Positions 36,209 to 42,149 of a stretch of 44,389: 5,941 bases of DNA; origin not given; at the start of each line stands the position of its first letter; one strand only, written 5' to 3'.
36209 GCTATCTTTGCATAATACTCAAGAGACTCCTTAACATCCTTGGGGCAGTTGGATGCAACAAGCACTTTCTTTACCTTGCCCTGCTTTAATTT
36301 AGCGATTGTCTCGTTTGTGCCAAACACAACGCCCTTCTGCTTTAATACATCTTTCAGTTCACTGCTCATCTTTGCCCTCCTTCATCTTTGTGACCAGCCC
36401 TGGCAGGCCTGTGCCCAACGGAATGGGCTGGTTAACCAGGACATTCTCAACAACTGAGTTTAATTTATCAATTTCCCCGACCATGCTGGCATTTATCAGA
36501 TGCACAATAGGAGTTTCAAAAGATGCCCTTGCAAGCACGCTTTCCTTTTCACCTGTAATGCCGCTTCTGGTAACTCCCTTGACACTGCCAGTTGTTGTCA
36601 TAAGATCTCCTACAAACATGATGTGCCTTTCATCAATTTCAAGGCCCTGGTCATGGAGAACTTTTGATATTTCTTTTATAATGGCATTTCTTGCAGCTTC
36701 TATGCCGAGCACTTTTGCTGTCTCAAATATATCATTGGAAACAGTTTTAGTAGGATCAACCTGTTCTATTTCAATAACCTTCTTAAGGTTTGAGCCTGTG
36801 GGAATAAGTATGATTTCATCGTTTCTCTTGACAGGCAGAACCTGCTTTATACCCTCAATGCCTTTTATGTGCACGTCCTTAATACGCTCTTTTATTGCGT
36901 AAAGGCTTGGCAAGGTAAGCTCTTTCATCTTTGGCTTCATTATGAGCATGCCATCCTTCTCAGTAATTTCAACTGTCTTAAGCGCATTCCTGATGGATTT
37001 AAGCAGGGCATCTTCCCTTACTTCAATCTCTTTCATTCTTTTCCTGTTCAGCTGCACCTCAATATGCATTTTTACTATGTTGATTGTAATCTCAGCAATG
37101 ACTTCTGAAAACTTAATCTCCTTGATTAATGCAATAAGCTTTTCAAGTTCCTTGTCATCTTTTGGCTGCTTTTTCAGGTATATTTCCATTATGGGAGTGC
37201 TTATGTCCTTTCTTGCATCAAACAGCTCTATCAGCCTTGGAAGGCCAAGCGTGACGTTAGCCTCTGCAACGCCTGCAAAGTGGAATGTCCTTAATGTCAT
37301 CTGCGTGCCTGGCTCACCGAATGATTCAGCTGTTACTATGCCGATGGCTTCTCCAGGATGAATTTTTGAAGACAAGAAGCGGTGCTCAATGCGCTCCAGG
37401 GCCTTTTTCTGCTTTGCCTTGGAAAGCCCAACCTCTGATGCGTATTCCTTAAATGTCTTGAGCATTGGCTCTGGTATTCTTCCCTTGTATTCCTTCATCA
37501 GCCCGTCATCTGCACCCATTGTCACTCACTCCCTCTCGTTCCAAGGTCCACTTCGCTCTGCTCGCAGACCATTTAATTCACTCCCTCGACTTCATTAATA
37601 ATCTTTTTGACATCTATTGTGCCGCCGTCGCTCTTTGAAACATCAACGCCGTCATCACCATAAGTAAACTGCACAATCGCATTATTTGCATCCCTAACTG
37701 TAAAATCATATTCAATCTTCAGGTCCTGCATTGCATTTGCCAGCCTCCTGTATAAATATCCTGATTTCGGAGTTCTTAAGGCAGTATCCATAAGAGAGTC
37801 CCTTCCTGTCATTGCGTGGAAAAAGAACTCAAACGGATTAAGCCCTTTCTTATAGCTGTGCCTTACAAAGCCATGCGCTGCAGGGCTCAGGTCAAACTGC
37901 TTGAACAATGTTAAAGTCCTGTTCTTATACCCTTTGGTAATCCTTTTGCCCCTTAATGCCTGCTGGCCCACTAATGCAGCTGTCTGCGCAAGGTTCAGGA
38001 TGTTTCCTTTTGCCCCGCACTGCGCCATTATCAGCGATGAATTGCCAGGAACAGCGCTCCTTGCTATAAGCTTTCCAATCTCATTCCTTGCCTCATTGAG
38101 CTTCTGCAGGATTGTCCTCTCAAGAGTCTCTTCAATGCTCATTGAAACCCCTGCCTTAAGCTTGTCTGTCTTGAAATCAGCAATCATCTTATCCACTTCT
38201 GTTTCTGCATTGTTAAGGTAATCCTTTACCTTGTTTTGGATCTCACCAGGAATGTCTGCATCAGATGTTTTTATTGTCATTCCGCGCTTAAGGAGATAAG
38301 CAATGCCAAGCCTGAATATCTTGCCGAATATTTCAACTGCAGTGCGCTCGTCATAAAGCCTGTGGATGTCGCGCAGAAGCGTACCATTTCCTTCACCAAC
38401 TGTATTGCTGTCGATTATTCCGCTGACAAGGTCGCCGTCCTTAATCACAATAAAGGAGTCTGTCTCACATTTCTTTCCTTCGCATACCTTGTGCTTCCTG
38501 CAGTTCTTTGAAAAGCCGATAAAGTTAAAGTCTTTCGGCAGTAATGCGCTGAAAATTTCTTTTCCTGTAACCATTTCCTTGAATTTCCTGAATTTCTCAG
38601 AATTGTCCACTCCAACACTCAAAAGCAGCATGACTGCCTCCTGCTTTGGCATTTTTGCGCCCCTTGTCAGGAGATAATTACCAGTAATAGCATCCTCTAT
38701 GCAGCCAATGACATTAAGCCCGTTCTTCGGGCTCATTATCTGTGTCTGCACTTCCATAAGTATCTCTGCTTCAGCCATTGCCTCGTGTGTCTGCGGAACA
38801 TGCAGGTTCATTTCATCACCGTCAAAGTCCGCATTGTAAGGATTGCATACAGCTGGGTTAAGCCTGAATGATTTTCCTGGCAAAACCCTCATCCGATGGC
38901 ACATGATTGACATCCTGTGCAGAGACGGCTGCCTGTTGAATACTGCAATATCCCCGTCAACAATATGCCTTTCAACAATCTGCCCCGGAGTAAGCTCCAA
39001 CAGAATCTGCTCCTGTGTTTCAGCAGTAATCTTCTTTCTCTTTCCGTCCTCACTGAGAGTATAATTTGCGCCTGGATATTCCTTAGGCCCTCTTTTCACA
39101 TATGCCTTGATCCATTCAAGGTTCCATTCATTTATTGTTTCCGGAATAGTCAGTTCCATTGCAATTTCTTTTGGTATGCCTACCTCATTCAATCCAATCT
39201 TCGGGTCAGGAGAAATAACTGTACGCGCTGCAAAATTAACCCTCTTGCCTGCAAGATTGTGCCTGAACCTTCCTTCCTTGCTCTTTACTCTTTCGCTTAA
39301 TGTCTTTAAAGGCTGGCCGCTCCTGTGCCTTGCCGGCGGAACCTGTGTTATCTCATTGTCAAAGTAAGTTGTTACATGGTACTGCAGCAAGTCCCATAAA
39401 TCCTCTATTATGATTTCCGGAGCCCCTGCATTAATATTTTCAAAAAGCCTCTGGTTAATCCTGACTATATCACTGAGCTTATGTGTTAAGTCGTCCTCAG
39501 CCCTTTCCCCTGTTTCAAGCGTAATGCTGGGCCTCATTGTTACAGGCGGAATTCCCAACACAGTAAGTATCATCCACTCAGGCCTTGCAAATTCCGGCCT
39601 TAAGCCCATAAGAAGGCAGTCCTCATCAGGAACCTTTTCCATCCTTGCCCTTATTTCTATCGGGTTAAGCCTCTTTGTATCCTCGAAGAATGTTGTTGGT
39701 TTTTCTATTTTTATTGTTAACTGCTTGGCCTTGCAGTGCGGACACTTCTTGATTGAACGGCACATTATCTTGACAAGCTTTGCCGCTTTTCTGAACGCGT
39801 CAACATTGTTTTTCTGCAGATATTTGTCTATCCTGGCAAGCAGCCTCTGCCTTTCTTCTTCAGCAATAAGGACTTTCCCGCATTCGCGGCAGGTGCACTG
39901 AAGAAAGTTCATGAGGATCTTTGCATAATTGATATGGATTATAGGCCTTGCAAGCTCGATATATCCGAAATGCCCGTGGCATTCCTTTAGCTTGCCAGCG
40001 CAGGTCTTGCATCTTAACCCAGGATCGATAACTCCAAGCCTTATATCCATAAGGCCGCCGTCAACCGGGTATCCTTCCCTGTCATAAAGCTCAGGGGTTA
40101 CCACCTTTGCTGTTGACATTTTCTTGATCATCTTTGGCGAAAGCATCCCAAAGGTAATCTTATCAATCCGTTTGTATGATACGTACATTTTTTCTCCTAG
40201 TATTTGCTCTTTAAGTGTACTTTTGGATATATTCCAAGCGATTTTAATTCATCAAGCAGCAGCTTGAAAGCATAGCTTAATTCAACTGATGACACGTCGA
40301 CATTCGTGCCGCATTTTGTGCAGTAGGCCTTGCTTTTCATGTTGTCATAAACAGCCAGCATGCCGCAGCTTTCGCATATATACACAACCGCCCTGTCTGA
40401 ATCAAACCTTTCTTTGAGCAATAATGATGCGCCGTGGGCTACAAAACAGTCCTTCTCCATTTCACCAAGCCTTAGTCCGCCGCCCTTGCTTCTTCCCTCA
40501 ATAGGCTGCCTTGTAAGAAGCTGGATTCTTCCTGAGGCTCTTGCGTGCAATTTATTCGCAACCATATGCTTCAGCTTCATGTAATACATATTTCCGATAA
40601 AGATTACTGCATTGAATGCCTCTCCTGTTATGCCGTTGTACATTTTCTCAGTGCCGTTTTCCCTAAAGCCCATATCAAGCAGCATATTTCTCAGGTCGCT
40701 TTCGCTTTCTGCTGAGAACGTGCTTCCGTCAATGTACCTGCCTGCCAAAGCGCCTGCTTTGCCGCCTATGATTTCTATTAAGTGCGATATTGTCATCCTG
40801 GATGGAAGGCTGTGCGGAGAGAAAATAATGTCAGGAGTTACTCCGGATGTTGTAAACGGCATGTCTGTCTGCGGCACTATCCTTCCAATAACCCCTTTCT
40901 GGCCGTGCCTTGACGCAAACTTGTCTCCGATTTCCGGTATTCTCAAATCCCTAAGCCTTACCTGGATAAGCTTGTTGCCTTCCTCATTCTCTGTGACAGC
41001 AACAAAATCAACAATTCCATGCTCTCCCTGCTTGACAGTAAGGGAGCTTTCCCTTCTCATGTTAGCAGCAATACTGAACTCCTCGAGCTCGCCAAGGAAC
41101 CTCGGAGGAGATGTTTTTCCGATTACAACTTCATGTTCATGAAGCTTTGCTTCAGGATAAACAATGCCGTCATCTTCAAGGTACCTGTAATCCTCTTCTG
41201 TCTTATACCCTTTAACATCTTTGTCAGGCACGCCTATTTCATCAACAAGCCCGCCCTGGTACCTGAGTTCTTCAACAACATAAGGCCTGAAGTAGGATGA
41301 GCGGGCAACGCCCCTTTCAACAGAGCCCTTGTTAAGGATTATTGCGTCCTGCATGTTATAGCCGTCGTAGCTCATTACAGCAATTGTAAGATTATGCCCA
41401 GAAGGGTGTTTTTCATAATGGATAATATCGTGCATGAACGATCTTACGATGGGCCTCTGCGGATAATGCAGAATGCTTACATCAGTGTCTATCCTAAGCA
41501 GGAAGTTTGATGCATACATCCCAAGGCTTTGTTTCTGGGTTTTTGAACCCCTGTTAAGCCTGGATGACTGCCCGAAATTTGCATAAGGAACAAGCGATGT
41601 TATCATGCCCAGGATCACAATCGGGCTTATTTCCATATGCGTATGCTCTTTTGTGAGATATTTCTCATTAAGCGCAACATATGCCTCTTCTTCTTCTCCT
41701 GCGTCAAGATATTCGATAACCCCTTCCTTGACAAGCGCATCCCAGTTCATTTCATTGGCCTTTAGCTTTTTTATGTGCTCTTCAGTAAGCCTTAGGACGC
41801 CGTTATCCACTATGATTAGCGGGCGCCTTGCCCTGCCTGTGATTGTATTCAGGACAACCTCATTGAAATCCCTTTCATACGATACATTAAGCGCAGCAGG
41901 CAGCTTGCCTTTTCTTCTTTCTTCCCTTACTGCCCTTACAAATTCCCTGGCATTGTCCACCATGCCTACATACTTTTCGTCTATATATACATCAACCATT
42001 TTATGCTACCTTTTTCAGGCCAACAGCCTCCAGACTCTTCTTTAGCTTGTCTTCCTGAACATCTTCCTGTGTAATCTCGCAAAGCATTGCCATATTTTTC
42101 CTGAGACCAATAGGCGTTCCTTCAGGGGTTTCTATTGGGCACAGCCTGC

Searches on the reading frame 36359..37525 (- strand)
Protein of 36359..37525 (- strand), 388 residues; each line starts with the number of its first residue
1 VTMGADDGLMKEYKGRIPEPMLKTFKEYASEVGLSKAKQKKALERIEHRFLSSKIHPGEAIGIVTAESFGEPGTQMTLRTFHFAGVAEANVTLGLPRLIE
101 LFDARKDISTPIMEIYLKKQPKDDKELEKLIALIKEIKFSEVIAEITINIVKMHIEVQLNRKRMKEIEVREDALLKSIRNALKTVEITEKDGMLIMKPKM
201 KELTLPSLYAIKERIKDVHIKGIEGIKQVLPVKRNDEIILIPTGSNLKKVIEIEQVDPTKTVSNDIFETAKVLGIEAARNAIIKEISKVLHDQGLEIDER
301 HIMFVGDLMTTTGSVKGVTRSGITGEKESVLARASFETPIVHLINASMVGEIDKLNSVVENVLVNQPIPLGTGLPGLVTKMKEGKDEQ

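Call 87: search_protein_families(library=pfam, proteins=[window:36359-37525:-], max_evalue=0.00001)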
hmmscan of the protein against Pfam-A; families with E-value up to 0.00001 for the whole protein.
window:36359-37525:- (388 aa): 1 family
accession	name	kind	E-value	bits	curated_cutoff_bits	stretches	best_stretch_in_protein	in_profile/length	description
PF04998.22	RNA_pol_Rpb1_5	-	6.1e-50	170.6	28.5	1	54-330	67-266/267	RNA polymerase Rpb1, domain 5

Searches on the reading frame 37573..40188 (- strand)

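Call 87: search_protein_families(library=pfam, proteins=[window:37573-40188:-], max_evalue=0.00001)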
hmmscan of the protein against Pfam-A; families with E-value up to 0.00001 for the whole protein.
window:37573-40188:- (871 aa): 5 families
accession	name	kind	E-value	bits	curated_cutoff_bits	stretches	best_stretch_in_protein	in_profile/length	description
PF04997.17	RNA_pol_Rpb1_1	-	4.4e-96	322.3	39.7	1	6-312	2-312/312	RNA polymerase Rpb1, domain 1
PF00623.25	RNA_pol_Rpb1_2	-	2.1e-69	233.4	25.3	1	314-480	1-166/166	RNA polymerase Rpb1, domain 2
PF04983.23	RNA_pol_Rpb1_3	-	6.5e-32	111.1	28.9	1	483-643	1-161/162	RNA polymerase Rpb1, domain 3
PF05000.22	RNA_pol_Rpb1_4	-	1.1e-25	90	24.8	1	674-775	6-107/107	RNA polymerase Rpb1, domain 4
PF04998.22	RNA_pol_Rpb1_5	-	4.5e-23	82.5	28.5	1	782-847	1-66/267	RNA polymerase Rpb1, domain 5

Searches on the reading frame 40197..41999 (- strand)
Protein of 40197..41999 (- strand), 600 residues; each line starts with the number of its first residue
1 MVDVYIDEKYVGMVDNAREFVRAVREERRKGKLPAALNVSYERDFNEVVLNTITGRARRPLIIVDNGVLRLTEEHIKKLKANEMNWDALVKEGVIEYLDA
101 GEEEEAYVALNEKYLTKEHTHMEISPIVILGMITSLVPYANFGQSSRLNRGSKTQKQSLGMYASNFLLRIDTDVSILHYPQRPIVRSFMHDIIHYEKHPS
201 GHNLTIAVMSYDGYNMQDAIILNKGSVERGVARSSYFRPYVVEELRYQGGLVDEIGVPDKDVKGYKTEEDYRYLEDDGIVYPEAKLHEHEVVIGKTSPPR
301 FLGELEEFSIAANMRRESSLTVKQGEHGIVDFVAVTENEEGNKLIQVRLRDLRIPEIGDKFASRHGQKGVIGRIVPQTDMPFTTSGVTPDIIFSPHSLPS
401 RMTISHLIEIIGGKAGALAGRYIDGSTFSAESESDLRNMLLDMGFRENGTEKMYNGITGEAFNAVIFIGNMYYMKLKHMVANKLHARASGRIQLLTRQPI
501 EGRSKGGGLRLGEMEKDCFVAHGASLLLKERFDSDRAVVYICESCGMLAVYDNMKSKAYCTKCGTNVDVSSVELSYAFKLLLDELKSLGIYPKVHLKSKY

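Call 87: search_protein_families(library=pfam, proteins=[window:40197-41999:-], max_evalue=0.00001)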
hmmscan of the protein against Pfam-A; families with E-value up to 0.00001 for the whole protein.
window:40197-41999:- (600 aa): 4 families
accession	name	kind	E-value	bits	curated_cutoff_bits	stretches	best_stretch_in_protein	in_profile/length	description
PF00562.33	RNA_pol_Rpb2_6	-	2.8e-125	418.7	23.4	1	134-505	2-373/373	RNA polymerase Rpb2, domain 6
PF04560.25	RNA_pol_Rpb2_7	-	8.6e-25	87.4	32.1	1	507-596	1-86/87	RNA polymerase Rpb2, domain 7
PF04566.18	RNA_pol_Rpb2_4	-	6.9e-13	48.9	28.7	1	4-65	1-62/62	RNA polymerase Rpb2, domain 4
PF04567.22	RNA_pol_Rpb2_5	-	1.1e-07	33.1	21.1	1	86-120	1-34/66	RNA polymerase Rpb2, domain 5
